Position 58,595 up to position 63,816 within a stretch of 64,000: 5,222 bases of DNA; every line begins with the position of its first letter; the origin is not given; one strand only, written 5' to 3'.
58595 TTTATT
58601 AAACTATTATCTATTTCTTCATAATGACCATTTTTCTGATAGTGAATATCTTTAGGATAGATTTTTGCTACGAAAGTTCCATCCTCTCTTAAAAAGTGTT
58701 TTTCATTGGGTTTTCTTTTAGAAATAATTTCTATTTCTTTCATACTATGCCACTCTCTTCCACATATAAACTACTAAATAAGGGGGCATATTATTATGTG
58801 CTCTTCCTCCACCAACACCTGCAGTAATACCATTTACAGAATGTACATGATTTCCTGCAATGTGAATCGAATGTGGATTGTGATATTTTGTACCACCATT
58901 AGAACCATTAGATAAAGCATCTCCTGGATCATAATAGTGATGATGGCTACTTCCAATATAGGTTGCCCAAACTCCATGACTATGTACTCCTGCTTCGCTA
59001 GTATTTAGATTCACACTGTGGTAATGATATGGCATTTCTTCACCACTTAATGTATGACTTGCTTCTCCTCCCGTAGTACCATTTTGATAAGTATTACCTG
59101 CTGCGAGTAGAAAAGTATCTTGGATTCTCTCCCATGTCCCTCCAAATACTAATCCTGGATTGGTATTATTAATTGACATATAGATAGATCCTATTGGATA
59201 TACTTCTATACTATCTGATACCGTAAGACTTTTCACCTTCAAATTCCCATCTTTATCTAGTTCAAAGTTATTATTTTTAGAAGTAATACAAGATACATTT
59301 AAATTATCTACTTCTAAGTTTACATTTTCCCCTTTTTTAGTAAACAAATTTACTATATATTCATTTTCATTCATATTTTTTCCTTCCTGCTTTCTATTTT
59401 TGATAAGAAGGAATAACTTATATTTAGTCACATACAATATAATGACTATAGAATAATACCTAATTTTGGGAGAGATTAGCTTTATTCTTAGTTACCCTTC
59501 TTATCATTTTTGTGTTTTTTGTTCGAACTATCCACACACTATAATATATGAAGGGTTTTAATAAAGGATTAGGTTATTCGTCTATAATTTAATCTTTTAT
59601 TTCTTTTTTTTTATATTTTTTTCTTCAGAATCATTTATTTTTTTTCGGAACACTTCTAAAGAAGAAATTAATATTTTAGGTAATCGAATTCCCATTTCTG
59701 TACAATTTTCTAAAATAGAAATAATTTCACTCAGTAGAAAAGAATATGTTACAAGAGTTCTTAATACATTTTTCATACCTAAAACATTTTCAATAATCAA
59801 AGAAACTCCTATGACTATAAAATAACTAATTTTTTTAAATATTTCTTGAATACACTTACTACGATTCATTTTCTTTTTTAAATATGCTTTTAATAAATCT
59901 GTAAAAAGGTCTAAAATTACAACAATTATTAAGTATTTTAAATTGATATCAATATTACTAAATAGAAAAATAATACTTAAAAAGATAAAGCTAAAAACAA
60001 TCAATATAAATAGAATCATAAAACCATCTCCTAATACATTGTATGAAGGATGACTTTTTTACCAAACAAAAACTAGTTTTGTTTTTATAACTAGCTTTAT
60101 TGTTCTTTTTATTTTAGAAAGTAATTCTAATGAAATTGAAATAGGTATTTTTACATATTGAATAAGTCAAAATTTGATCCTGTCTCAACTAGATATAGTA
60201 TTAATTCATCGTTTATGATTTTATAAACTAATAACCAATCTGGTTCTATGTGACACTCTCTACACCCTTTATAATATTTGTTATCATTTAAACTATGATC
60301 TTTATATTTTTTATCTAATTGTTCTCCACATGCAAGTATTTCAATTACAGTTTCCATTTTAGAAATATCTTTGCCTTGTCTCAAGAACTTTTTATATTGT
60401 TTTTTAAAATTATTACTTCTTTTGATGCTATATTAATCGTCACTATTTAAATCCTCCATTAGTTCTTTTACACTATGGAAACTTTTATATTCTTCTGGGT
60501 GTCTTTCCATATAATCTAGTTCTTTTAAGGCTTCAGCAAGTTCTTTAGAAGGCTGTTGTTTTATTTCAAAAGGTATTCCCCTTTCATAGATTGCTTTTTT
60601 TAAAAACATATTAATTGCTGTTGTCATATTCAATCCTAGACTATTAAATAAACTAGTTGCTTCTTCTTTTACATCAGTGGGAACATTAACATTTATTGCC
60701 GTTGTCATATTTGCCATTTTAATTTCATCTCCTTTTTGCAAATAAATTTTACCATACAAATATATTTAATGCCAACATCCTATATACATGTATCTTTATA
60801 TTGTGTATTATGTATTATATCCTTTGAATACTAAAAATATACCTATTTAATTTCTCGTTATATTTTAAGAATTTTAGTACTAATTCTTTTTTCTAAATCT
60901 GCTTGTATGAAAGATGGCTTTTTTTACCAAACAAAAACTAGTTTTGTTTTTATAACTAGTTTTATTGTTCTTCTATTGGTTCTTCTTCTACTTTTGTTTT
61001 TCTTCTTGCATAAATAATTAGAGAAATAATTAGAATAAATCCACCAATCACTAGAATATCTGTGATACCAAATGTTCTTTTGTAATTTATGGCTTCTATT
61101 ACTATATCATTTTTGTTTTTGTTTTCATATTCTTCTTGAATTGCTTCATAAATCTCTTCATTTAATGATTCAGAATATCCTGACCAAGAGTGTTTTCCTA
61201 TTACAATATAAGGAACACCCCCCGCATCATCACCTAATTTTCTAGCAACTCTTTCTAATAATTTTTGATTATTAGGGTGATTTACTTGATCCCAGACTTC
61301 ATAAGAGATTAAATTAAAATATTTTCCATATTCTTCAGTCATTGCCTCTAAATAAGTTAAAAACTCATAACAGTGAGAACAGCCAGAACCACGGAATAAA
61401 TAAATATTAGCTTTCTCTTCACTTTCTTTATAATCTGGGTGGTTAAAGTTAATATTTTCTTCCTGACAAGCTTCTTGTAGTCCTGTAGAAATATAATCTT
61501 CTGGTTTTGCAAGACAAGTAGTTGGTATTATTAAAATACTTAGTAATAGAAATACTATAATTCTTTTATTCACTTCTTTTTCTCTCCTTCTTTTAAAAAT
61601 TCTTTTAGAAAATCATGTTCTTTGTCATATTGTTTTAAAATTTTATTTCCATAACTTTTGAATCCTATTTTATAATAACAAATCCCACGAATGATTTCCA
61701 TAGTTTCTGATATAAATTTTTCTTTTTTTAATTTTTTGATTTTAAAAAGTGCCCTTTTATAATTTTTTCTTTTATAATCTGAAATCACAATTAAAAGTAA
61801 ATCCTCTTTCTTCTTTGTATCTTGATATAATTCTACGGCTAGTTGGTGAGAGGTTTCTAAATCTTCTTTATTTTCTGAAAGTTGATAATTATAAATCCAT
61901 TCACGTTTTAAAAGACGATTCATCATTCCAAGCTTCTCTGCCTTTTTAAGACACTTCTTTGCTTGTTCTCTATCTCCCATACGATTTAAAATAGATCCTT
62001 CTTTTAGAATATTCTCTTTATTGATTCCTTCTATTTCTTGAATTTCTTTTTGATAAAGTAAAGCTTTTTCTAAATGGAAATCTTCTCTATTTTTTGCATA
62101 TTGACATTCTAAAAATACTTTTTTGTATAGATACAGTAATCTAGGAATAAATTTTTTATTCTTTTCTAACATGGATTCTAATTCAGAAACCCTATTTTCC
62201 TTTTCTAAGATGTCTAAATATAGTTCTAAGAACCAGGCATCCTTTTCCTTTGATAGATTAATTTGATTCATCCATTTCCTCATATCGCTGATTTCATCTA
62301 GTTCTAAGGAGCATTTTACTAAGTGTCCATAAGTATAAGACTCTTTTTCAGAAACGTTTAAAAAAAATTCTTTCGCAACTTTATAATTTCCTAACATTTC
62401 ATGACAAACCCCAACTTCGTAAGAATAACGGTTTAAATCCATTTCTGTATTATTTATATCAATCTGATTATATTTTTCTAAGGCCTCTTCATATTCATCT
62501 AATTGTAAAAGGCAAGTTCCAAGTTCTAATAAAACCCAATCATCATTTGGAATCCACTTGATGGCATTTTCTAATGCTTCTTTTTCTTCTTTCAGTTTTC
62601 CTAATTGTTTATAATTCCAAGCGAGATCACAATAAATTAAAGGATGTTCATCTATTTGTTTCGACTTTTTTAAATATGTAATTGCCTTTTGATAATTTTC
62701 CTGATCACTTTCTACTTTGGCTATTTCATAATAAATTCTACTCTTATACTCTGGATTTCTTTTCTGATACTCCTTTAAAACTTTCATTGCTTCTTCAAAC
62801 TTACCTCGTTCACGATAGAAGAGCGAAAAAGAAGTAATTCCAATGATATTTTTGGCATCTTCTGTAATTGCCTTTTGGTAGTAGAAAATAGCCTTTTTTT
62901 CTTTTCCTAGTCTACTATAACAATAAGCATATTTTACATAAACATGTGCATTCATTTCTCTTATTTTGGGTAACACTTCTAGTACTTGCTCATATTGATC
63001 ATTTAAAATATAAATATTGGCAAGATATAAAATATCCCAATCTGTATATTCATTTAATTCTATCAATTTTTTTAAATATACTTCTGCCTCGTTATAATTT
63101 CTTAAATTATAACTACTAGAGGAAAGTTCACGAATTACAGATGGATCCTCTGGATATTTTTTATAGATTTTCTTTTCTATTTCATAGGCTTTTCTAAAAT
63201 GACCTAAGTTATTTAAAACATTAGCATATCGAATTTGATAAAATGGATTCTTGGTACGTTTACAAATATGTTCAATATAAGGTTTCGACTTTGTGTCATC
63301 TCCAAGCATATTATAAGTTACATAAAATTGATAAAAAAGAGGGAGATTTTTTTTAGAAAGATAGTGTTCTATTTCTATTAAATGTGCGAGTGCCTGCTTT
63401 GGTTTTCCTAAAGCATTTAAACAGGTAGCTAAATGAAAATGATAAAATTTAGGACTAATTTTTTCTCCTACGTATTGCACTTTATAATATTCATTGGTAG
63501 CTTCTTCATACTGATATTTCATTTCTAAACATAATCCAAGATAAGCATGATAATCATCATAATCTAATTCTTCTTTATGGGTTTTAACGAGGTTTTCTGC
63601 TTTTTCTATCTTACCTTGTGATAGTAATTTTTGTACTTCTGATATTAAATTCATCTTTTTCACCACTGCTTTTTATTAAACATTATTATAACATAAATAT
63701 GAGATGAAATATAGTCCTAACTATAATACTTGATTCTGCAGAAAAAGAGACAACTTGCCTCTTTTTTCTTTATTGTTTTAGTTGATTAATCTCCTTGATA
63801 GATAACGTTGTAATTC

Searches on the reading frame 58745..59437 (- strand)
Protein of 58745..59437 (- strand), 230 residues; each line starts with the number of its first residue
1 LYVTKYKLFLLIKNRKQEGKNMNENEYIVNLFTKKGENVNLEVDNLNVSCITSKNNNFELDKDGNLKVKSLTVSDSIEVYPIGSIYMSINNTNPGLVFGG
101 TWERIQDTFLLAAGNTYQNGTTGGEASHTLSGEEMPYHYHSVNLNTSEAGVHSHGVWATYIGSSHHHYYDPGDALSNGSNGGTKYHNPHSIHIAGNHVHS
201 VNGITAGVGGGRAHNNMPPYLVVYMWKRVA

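Call 17: search_protein_families(library=pfam, proteins=[window:58745-59437:-], max_evalue=0.001)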
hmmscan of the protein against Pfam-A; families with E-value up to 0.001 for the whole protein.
window:58745-59437:- (230 aa): 1 family
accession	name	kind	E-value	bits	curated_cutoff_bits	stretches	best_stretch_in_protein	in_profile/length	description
PF21939.1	Gp10_C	-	3.8e-21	76.9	27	1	79-229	5-139/139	Baseplate structural protein Gp10, C-terminal domain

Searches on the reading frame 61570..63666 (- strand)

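Call 17: search_protein_families(library=pfam, proteins=[window:61570-63666:-], max_evalue=0.001)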
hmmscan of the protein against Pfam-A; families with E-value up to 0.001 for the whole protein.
window:61570-63666:- (698 aa): 16 families
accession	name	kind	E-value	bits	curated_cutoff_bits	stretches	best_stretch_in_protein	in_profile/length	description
PF13181.12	TPR_8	-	5.9e-24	82.6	25.7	2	240-273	1-34/34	Tetratricopeptide repeat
PF14559.12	TPR_19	-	5.9e-21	75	25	1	363-401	12-50/68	Tetratricopeptide repeat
PF12895.13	ANAPC3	-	2.3e-19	69.9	27.2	2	256-334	5-81/82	Anaphase-promoting complex, cyclosome, subunit 3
PF07719.23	TPR_2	-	5.4e-19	67.1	27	0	241-270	2-31/34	Tetratricopeptide repeat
PF13428.12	TPR_14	-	2.5e-17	62.1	23.5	0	283-308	10-35/44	Tetratricopeptide repeat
PF13424.12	TPR_12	-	1.2e-15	57.8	30.1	1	310-369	4-72/77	Tetratricopeptide repeat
PF13174.12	TPR_6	-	2.8e-12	46.9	26.3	0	243-269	3-29/33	Tetratricopeptide repeat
PF00515.34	TPR_1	-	4.5e-11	42.5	27.8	0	247-270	8-31/34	Tetratricopeptide repeat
PF13432.12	TPR_16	-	4.9e-11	43.3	32.7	0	284-337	7-59/65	Tetratricopeptide repeat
PF13431.12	TPR_17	-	1.2e-09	38.1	24.4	0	365-397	2-34/34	Tetratricopeptide repeat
PF20308.4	TPR-S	-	2e-08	35.2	27.6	0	290-371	2-81/102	Tetratricopeptide Repeats-Sensor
PF13429.12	TPR_15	-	8e-08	32.5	26.2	0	219-296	188-270/280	Tetratricopeptide repeat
PF23914.1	TPR_CcmH_CycH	-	8.3e-08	32.7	42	0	557-647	57-148/158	Cytochrome c-type biogenesis protein H TPR domain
PF13374.12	TPR_10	-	1.4e-05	25.4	27.5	0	181-204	8-31/42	Tetratricopeptide repeat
PF13371.12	TPR_9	-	0.00022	21.6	35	0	169-206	23-60/73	Tetratricopeptide repeat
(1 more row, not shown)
